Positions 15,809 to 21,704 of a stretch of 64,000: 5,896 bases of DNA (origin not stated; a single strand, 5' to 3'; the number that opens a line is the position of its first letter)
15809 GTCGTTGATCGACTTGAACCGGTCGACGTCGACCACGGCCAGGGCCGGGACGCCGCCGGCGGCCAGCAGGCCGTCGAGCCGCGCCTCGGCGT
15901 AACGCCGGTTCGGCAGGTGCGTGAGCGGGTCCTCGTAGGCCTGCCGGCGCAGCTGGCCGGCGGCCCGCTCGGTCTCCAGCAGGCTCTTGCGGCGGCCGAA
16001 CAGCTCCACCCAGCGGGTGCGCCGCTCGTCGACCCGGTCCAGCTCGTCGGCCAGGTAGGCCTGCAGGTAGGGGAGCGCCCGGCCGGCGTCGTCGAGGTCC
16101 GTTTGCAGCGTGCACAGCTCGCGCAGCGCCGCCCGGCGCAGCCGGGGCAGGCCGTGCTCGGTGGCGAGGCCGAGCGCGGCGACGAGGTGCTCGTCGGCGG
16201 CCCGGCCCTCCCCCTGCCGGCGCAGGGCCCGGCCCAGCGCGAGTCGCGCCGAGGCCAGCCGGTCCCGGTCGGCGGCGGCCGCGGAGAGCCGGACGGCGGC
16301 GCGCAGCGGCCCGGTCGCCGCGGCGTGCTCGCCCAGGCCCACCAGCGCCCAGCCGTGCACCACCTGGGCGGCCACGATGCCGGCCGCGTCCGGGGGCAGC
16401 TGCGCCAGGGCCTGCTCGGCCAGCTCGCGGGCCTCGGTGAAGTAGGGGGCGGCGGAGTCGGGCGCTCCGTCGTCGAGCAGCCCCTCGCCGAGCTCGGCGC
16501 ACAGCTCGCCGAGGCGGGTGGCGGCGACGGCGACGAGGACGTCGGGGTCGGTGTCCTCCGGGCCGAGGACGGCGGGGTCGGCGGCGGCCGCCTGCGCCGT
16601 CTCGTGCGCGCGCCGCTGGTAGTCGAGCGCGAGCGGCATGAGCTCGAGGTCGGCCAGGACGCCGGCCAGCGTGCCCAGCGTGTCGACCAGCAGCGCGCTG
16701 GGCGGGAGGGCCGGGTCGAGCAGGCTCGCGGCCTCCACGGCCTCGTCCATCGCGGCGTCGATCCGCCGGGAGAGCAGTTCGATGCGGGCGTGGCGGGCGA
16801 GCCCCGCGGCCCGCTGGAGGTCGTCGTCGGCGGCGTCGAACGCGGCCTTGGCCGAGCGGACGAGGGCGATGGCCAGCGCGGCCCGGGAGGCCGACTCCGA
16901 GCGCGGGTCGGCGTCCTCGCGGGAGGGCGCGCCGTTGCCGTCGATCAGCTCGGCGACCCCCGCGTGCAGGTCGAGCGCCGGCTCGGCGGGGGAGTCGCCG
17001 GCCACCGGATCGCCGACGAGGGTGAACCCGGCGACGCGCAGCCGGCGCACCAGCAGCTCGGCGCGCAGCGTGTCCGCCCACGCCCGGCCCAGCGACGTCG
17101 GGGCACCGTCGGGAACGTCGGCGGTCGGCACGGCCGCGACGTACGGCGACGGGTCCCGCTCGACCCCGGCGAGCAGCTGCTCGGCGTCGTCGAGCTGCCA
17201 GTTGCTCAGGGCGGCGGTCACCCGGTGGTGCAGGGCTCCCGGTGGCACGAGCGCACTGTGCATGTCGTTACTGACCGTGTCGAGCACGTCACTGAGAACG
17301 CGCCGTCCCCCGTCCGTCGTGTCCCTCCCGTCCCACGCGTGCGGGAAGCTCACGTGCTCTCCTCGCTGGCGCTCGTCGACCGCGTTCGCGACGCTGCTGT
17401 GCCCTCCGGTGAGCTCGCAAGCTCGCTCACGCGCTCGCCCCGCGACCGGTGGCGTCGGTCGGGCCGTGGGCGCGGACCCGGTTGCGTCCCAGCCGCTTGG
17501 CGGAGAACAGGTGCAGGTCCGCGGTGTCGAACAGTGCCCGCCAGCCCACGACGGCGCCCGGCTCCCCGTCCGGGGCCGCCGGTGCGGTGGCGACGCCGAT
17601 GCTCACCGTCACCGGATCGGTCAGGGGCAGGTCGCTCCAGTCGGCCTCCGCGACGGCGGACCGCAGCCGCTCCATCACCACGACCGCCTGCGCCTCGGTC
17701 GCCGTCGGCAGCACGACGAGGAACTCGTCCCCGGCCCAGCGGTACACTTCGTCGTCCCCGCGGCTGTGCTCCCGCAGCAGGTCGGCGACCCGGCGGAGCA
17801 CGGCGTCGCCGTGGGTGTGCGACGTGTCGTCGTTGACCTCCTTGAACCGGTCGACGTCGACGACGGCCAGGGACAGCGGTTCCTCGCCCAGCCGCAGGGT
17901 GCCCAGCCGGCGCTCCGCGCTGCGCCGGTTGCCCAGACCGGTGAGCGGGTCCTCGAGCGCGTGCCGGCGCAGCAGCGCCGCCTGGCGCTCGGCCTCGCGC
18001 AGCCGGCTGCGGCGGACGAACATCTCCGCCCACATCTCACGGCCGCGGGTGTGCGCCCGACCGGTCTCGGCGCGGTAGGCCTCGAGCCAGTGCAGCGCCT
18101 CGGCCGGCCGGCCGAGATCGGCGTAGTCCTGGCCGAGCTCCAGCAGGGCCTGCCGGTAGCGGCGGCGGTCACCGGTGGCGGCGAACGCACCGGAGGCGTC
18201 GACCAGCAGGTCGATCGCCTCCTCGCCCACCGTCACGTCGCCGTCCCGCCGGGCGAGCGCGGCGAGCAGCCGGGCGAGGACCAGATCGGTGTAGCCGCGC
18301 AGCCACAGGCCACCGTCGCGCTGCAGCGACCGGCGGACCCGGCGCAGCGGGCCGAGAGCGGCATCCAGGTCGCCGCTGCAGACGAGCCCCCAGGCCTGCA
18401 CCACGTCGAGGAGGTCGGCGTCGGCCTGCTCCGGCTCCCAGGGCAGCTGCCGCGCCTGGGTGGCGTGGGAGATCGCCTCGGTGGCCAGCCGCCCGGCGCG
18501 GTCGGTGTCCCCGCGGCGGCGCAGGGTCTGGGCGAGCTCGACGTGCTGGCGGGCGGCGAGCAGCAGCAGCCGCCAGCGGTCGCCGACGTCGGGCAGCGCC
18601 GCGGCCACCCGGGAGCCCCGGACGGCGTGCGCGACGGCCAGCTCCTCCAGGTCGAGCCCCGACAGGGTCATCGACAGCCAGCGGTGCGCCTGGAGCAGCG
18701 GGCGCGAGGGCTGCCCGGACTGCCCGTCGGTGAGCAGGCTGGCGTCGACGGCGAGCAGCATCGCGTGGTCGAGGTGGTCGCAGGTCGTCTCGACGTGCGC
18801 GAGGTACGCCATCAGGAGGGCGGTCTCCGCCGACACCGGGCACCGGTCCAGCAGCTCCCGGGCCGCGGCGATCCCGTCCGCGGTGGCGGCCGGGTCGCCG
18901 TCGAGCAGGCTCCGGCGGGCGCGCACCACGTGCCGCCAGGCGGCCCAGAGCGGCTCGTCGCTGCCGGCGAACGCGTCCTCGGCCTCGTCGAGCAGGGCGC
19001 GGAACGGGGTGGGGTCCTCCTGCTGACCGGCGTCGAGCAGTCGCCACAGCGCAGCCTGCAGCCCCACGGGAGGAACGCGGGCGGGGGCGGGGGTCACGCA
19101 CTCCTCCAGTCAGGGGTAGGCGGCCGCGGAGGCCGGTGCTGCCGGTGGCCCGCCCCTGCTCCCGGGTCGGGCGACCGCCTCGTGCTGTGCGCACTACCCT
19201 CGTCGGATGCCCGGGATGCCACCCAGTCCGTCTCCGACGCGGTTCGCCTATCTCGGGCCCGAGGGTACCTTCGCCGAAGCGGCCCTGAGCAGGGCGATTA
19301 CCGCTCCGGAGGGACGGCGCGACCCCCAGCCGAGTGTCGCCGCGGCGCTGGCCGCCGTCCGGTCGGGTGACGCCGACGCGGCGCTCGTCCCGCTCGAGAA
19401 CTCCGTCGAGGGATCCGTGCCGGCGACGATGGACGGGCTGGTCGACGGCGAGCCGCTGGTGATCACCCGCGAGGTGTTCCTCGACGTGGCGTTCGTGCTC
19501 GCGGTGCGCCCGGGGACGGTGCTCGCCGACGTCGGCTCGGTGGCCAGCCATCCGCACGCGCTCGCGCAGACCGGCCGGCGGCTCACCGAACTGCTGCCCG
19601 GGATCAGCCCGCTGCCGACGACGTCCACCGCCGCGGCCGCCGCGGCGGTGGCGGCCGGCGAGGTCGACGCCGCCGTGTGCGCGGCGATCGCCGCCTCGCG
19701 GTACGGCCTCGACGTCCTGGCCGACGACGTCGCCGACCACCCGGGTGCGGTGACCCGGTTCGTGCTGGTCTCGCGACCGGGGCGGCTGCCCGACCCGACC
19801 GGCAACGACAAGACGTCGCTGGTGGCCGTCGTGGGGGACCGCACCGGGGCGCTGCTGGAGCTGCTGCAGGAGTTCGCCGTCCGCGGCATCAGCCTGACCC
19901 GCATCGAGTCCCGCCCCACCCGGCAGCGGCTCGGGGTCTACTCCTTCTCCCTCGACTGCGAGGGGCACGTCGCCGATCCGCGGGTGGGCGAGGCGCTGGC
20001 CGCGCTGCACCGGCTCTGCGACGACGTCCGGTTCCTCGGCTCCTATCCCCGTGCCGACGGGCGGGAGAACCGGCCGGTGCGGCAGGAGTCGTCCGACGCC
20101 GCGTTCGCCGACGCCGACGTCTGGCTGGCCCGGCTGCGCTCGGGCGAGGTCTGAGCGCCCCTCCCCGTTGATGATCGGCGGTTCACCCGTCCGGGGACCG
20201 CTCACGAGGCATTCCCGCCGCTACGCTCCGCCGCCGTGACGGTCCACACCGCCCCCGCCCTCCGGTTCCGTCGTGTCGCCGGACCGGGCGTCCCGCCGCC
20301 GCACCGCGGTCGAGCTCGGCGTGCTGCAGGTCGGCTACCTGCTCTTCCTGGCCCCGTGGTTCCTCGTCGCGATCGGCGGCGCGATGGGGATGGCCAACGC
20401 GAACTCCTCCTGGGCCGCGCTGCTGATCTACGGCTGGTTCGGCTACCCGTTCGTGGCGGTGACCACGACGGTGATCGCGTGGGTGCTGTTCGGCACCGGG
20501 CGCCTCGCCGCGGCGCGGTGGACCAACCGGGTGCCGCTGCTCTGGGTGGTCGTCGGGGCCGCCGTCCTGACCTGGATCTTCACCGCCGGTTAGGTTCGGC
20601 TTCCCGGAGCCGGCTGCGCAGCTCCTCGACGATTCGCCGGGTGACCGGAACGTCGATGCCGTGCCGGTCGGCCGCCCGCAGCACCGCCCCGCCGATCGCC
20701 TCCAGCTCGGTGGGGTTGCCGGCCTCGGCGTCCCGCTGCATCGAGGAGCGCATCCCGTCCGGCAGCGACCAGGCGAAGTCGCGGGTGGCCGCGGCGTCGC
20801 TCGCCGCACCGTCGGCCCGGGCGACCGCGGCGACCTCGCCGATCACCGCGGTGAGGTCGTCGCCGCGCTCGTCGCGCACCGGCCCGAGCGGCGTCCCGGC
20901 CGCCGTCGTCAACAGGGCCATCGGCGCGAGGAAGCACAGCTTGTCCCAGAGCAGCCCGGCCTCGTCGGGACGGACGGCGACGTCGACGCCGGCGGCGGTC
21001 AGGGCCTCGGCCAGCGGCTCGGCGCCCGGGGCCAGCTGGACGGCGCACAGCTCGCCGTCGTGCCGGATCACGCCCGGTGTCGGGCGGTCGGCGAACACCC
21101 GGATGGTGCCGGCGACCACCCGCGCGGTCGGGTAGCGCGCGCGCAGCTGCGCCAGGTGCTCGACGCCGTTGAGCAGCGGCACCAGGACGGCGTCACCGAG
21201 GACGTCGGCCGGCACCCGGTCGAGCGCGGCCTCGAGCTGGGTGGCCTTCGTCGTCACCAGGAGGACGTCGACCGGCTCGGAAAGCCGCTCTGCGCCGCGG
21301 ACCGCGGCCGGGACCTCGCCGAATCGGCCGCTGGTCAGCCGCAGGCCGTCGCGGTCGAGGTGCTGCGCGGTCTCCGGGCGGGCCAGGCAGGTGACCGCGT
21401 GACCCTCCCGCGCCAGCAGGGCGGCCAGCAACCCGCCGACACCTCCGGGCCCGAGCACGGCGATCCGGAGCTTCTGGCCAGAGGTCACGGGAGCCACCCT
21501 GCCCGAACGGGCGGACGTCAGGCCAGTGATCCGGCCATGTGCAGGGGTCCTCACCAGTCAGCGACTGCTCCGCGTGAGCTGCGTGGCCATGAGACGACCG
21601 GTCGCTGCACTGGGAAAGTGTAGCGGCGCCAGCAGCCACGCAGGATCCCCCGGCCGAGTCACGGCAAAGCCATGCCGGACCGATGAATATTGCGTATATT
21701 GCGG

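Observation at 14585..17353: Single 922-aa ORF fusing a TPR-like sensor, a GGDEF (AGDEF) domain and a LarB-like nickel-pincer-cofactor enzyme domain, directly upstream of larC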

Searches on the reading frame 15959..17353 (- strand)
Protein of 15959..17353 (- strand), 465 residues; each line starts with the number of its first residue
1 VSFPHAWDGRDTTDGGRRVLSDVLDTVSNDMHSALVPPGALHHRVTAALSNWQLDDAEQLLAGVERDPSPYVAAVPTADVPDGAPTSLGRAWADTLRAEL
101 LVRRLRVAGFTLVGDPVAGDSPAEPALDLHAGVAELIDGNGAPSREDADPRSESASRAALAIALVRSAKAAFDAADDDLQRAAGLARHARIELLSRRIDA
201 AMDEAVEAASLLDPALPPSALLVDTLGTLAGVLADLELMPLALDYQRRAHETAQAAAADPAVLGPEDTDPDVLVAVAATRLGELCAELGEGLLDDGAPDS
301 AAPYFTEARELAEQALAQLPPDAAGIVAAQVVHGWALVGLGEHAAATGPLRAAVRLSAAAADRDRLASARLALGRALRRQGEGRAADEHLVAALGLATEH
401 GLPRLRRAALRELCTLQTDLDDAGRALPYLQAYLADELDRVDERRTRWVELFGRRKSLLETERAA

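Call 82: predict_structure(alignment_id=A3)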
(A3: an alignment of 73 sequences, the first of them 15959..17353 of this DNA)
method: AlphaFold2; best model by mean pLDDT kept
length: 465 residues; sequences in the alignment: 73
mean_pLDDT: 69.8   pTM: 0.63
mean pLDDT of the five models: 69.8, 65.7, 65.3, 65.0, 64.1
residues with pLDDT >= 90: 126; 70-90: 125; 50-70: 118; < 50: 96
segments of 3 or more residues with pLDDT < 50: 1-37, 73-85, 109-153
pLDDT, mean of each block of 10 residues (from residue 1): 27 26 28 41 69 73 67 44 52 71 55 26 31 33 41 51 61 63 62 60 59 74 86 74 87 89 75 94 93 79 95 95 90 96 94 93 93 95 95 95 89 90 82 78 64 73 71
secondary structure, 60 per line:
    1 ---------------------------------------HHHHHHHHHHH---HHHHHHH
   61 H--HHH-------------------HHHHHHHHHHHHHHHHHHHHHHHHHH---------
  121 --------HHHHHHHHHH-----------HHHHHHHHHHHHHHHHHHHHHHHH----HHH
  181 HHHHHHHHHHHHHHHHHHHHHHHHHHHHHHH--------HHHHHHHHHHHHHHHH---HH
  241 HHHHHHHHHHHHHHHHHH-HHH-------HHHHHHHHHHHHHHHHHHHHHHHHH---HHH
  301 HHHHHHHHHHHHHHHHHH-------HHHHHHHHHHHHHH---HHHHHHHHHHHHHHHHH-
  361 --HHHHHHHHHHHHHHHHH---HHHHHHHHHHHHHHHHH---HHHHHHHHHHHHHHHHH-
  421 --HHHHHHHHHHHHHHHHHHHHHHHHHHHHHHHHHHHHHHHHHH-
elements in order: H40-50 H54-61 H86-111 H129-138 H150-173 H178-211 H220-235 H239-258 H270-294 H298-318 H326-339 H343-359 H363-379 H383-399 H403-419 H423-464

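Call 84: fold_search(model_id=the predicted structure, library=pdb)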
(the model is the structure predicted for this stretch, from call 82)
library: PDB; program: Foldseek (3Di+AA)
matches with E <= 10: 1319; with E <= 0.001: 65
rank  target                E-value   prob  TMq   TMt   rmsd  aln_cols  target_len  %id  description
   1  4g2v_A                6.5e-06  1.00  0.31  0.42  19.6       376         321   17  Structure complex of LGN binding with FRMPD1 (released 2013-01-23)
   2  3sf4_C                8.4e-06  1.00  0.29  0.38  23.9       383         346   14  Crystal structure of the complex between the conserved cell polarity proteins Inscuteable and LGN (released 2011-11-23)
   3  9d2f_L                1.3e-05  1.00  0.27  0.31  22.7       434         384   13  3D structure and atomic model of RS3 of mouse respiratory cilia (released 2025-08-13)
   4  3sf4_A                1.4e-05  1.00  0.26  0.33  24.7       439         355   13  Crystal structure of the complex between the conserved cell polarity proteins Inscuteable and LGN (released 2011-11-23)
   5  5a7d_B                2.5e-05  1.00  0.32  0.39  20.5       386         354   17  Tetrameric assembly of LGN with Inscuteable (released 2016-08-03)
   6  4wnd_A                3.0e-05  1.00  0.32  0.43  19.4       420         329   13  Crystal structure of the TPR domain of LGN in complex with Frmpd4/Preso1 at 1.5 Angstrom resolution (released 2015-09-16)
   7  4a1s_B                3.1e-05  1.00  0.33  0.43  17.9       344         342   18  Crystallographic structure of the Pins:Insc complex (released 2012-03-28)
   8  4a1s_A                3.5e-05  1.00  0.33  0.43  17.9       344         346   18  Crystallographic structure of the Pins:Insc complex (released 2012-03-28)
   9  4wne_A                4.5e-05  1.00  0.26  0.36  17.5       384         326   15  Crystal structure of the TPR domain of LGN in complex with Frmpd4/Preso1 at 2.0 Angstrom resolution (released 2015-09-16)
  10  8rtc_B                4.5e-05  1.00  0.31  0.39  21.1       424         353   12  Rap from bacteriophage Phi3T in presence of pheromone RGHTS (released 2024-07-24)
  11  5a7d_D                4.5e-05  1.00  0.24  0.32  21.7       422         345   15  Tetrameric assembly of LGN with Inscuteable (released 2016-08-03)
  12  3sf4_B                5.2e-05  1.00  0.29  0.37  24.9       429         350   13  Crystal structure of the complex between the conserved cell polarity proteins Inscuteable and LGN (released 2011-11-23)
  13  5a7d_H                6.7e-05  1.00  0.32  0.40  18.6       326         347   19  Tetrameric assembly of LGN with Inscuteable (released 2016-08-03)
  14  5a7d_F                6.7e-05  1.00  0.32  0.41  21.1       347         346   18  Tetrameric assembly of LGN with Inscuteable (released 2016-08-03)
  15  5a7d_G                6.9e-05  1.00  0.33  0.41  18.4       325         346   18  Tetrameric assembly of LGN with Inscuteable (released 2016-08-03)
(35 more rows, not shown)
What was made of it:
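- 15959..17248 (-): N-terminal helical-repeat (TPR-like) sensor region, aa 36-465. It ends in a long stalk helix, aa 423-464 (15962-16087). Foldseek matches LGN, Pins and Rap TPR proteins at E 6.5e-6 to 1e-4 (call 84).
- On TPR-repeat sensor domain: The AF2 model shows regular helix pairs, and Foldseek hits LGN, Rap and KLC TPR proteins at E 6.5e-6 to 5e-4, but with low TM (0.3-0.5) (calls 82, 84).
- Checked: An AlphaFold model of aa 1-465 matches TPR proteins (LGN, Rap) with Foldseek E about 1e-5 (calls 82, 84).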

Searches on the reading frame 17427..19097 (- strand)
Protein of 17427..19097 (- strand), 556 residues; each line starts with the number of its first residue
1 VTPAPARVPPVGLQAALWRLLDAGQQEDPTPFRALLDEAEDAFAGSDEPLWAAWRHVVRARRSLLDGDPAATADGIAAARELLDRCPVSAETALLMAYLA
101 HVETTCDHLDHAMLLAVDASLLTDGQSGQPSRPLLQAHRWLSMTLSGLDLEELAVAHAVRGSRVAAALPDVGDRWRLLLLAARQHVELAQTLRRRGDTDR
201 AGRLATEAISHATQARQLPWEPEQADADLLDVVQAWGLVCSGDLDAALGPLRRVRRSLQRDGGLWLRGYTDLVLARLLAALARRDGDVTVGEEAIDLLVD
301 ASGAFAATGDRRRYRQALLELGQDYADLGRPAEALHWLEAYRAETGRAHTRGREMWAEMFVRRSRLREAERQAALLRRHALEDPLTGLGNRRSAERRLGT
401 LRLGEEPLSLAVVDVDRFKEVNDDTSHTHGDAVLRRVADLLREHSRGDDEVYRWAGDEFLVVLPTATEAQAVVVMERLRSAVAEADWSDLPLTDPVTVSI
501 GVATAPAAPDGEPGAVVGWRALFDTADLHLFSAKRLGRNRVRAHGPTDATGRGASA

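Call 3: search_protein_families(library=pfam, proteins=[window:17427-19097:-], max_evalue=0.01)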
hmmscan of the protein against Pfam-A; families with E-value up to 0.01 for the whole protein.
window:17427-19097:- (556 aa): 3 families
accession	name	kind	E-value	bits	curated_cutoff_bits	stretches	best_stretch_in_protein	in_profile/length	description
PF00990.26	GGDEF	-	9.2e-28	97.5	23.8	1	381-540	2-161/161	Diguanylate cyclase, GGDEF domain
PF07719.23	TPR_2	-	0.00016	22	27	0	317-339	3-25/34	Tetratricopeptide repeat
PF13424.12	TPR_12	-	0.0029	18.2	30.1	1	276-340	7-70/77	Tetratricopeptide repeat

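Call 4: search_protein_families(library=ncbifam, proteins=[window:17427-19097:-], max_evalue=0.01)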
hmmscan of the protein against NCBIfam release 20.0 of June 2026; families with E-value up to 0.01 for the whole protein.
window:17427-19097:- (556 aa): 21 families
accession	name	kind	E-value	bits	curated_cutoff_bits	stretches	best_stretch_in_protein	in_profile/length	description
NF038266.1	diguan_SiaD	equivalog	1.7e-36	125.9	290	1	374-541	88-252/252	biofilm regulation diguanylate cyclase SiaD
NF007380.0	PRK09894.1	equivalog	2.7e-34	118.9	256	1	372-542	121-285/296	diguanylate cyclase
TIGR00254.1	GGDEF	domain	7.6e-34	116.8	37.4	1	377-543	2-166/168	diguanylate cyclase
NF007135.0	PRK09581.1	equivalog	4.9e-31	108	474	1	378-543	290-454/457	PleD family two-component system response regulator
NF007423.1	PRK09966.1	equivalog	4.1e-26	91.8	325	1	369-509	228-373/390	diguanylate cyclase DgcN/YfiN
NF047872.1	GGDEF_GdpS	equivalog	4.5e-24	85.3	400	1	381-541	188-347/355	GGDEF domain-containing protein GdpS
NF047654.1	DiguCycDgcRLepto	equivalog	1.3e-23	83.3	500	1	374-541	127-293/295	diguanylate cyclase DgcR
NF051473.1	DigCycDgcsShew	equivalog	4.6e-23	82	400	1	377-541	132-288/291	diguanylate cyclase DgcS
NF041606.1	dguan_cyc_DgcA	equivalog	3.2e-22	78.9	370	1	397-542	199-337/340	diguanylate cyclase DgcA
NF007298.0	PRK09776.1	equivalog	3.3e-22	78.2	1135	1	376-546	680-847/1111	diguanylate cyclase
NF011955.1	PRK15426.1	equivalog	5.7e-21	74.3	408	1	376-543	394-560/564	cellulose biosynthesis regulator diguanylate cyclase DgcQ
NF007599.0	PRK10245.1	equivalog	3.9e-17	61.8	402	1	377-541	207-367/371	diguanylate cyclase AdrA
NF045675.1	PhdiestaseDibA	equivalog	4.6e-14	51.7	980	1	361-539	187-359/623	phosphodiesterase DibA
NF040885.1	diguan_DgcJ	equivalog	7.2e-14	51.4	500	1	372-486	333-451/493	diguanylate cyclase DgcJ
NF007474.0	PRK10060.1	equivalog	4.3e-13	48.3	782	1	371-542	228-393/663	cyclic di-GMP phosphodiesterase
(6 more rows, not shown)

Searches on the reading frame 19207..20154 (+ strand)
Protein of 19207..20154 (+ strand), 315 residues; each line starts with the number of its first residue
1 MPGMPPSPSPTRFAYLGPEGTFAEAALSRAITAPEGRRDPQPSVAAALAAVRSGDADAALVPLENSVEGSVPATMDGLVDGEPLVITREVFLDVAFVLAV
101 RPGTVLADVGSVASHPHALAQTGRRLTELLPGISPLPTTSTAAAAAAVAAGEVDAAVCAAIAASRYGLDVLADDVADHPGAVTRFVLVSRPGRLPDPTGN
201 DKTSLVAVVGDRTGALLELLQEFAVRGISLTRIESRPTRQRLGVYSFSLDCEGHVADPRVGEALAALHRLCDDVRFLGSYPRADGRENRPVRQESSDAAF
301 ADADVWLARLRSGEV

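Call 37: search_protein_families(library=pfam, proteins=[window:19207-20154:+], max_evalue=0.001)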
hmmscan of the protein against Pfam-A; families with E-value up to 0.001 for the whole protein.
window:19207-20154:+ (315 aa): 2 families
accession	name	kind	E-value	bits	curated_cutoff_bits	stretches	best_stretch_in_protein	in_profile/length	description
PF00800.23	PDT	-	1.3e-46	159.1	25.2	1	14-191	2-179/181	Prephenate dehydratase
PF01842.31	ACT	-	1.3e-08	34.9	27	1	204-268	2-65/66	ACT domain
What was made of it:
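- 19207..20154 (+): pheA (prephenate dehydratase), the synteny anchor upstream of the cassette. Pfam PDT + ACT (call 37).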

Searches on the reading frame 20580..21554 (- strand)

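Call 38: search_protein_families(library=pfam, proteins=[window:20580-21554:-], max_evalue=0.001)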
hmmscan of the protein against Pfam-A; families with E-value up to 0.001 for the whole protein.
window:20580-21554:- (324 aa): 3 families
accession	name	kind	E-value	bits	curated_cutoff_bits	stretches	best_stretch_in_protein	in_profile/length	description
PF02558.23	ApbA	-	2.6e-31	108.7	22.2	1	31-167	1-139/150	Ketopantoate reductase PanE/ApbA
PF08546.17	ApbA_C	-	1.1e-19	71.4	22.7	1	202-313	6-122/125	Ketopantoate reductase PanE/ApbA C terminal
PF03807.23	F420_oxidored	-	0.00053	21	21.6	0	30-130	1-94/94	NADP oxidoreductase coenzyme F420-dependent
